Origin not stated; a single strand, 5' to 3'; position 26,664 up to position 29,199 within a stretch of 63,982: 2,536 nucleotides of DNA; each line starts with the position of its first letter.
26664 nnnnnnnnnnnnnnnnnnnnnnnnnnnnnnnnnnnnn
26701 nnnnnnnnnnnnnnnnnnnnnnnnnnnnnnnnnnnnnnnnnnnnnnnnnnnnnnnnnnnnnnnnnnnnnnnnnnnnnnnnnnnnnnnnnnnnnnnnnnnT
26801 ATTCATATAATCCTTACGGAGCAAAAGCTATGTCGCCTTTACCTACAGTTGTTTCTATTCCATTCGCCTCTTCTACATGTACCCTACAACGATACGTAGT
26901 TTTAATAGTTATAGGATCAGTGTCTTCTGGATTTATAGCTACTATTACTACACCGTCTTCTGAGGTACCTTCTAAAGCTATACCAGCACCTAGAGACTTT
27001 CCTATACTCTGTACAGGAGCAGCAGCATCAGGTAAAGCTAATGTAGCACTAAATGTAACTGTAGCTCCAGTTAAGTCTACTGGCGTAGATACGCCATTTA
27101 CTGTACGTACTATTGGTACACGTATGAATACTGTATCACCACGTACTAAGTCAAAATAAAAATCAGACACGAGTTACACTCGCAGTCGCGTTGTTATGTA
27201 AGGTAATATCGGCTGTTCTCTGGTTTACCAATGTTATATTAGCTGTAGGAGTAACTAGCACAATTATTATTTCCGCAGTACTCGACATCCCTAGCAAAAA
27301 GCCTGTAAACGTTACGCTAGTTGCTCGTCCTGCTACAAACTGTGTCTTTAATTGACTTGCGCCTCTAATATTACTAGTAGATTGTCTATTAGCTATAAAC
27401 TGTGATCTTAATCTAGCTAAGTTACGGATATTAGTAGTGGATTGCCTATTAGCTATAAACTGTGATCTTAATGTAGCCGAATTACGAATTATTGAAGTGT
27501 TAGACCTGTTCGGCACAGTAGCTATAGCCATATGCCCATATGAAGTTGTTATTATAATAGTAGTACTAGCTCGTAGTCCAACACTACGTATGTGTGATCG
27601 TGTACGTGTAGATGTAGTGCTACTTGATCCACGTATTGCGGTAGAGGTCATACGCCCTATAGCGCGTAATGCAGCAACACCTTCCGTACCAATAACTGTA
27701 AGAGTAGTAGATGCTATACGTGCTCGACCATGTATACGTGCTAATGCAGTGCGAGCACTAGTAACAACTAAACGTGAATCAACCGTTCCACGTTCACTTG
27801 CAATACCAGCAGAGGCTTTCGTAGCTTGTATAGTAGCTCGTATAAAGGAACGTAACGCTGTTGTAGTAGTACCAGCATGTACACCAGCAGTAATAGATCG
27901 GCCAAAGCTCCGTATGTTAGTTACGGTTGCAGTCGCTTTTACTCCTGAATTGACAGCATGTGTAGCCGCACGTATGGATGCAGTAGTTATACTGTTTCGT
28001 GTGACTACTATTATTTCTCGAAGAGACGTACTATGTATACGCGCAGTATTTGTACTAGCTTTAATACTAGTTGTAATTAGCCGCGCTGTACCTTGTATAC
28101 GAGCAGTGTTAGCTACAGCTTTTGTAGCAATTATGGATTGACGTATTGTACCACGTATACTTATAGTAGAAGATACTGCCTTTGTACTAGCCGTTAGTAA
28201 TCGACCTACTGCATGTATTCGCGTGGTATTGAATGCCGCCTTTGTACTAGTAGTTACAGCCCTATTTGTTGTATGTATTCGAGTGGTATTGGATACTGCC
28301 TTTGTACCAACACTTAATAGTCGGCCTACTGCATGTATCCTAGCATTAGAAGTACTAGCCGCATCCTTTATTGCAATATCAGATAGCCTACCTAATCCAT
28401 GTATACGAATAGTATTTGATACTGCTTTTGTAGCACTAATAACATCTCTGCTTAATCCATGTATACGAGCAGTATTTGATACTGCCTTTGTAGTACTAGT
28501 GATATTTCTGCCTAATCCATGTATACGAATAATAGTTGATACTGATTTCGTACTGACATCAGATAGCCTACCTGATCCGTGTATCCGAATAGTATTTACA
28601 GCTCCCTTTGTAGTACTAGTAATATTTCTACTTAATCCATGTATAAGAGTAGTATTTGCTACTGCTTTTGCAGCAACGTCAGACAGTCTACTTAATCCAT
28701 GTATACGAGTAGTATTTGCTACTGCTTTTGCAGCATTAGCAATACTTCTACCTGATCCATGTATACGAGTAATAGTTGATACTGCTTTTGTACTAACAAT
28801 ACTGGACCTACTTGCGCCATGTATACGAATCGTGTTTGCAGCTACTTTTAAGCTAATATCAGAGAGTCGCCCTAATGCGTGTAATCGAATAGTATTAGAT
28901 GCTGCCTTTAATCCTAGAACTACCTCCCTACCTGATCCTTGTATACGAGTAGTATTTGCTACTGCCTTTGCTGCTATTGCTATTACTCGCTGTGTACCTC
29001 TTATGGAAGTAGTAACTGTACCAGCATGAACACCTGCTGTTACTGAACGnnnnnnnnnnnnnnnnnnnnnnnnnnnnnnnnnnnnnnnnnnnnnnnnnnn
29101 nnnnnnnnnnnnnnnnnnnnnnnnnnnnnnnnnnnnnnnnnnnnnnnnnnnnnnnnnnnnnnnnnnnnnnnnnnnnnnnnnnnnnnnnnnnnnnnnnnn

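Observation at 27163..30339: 1058-aa beta-propeller protein whose C-terminal half is about 28 tandem 20-aa (60-bp) repeats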

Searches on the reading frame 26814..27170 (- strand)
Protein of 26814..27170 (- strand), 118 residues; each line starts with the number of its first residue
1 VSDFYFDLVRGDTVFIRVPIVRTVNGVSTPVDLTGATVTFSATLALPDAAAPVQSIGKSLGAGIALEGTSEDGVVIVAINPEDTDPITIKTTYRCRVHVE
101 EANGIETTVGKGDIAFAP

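Call 5: search_protein_families(library=pfam, proteins=[window:26814-27170:-], max_evalue=0.01)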
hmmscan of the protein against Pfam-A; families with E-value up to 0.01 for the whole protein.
window:26814-27170:- (118 aa): 1 family
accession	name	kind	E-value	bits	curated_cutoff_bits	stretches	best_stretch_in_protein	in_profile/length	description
PF23926.2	LtfC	-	0.0099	16.9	27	0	47-114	29-97/100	LtfC-like, beta-sandwich domain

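Call 6: search_protein_families(library=phrogs, proteins=[window:26814-27170:-], max_evalue=0.01)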
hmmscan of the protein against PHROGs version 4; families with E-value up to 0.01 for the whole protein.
window:26814-27170:- (118 aa): 1 family
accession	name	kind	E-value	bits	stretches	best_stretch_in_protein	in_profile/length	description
phrog_1084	-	unknown function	0.00054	21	1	6-114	10-108/123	unknown function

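Call 54: search_protein_families(library=pfam, proteins=[window:26814-27170:-], max_evalue=1)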
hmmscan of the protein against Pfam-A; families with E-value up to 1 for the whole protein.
window:26814-27170:- (118 aa): 1 family
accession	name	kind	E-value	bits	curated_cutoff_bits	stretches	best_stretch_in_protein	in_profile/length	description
PF23926.2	LtfC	-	0.0099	16.9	27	1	47-114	29-97/100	LtfC-like, beta-sandwich domain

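Call 60: search_solved_structures(query=window:26814-27170:-, max_evalue=10, show_alignments=1)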
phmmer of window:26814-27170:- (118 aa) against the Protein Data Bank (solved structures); distinct sequences matched with E-value up to 10: 4.
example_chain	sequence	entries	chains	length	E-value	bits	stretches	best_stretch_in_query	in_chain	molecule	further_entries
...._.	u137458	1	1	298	0.081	16.3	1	17-96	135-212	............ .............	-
3ab7_A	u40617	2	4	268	0.11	15.9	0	12-79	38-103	Putative uncharacterized protein TTHA0350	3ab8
8ih7_B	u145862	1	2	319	0.23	14.8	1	17-102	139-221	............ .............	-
4jn6_B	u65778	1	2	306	0.94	12.9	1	18-99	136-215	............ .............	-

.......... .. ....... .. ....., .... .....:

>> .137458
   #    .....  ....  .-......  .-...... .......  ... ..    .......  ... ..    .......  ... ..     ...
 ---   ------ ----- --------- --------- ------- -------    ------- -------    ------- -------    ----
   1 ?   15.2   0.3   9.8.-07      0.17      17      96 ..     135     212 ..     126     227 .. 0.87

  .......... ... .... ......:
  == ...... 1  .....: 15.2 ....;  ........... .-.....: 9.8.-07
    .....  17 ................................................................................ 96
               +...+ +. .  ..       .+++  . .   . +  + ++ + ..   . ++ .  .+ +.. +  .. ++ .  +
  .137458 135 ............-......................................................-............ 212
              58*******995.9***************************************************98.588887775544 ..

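Call 83: search_protein_families(library=ncbifam, proteins=[window:26814-27170:-], max_evalue=0.1)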
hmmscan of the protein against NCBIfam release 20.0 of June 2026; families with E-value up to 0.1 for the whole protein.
window:26814-27170:- (118 aa): 0 families

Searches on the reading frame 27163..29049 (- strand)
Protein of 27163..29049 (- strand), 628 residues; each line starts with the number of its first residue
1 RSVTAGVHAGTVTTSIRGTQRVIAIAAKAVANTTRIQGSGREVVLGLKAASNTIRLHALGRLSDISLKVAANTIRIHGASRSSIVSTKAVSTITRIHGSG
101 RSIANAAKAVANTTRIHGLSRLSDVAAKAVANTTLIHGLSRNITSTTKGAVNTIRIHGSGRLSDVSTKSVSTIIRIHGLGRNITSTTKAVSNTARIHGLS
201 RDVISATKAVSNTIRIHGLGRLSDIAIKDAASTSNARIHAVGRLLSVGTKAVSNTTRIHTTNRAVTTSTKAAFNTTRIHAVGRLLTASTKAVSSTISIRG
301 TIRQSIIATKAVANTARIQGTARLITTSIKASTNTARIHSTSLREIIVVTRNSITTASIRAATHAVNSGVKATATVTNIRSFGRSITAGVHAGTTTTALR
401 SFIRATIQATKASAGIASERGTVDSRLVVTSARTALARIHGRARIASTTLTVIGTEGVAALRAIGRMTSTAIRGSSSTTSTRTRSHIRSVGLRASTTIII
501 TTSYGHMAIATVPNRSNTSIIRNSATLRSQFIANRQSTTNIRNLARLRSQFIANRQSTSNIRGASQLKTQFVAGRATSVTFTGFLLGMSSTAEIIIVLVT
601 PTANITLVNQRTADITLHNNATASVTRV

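Call 18: search_protein_families(library=pfam, proteins=[window:27163-29049:-], max_evalue=10)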
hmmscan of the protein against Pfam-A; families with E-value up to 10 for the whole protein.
window:27163-29049:- (628 aa): 4 families
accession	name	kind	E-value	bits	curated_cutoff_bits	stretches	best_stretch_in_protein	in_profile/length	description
PF21264.3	DYNC2H1_AAA_dom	-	0.0022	18.6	27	1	116-149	53-86/96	Cytoplasmic dynein 2 heavy chain 1, AAA+ ATPase domain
PF23254.1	KH_PARP14_8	-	0.0057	16.9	27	1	193-214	41-62/66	PARP14-like, eighth type I KH domain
PF23016.2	RsmI_C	-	0.12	12.7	27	0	186-202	20-36/46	RsmI C-terminal HTH domain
PF04919.18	DUF655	-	0.32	11.4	22.2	0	48-75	107-134/181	Protein of unknown function (DUF655)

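Call 31: find_related_loci(query=window:27313-29049:-, collection=viral_contigs, flank=10000)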
Query window:27313-29049:- (579 aa) in viral_contigs; peptide patterns used: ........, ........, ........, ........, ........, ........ (x = any residue, [..] = any of these).
37 stretches matched a pattern, but none encodes a relative of the query by tblastn (E <= 1e-3).
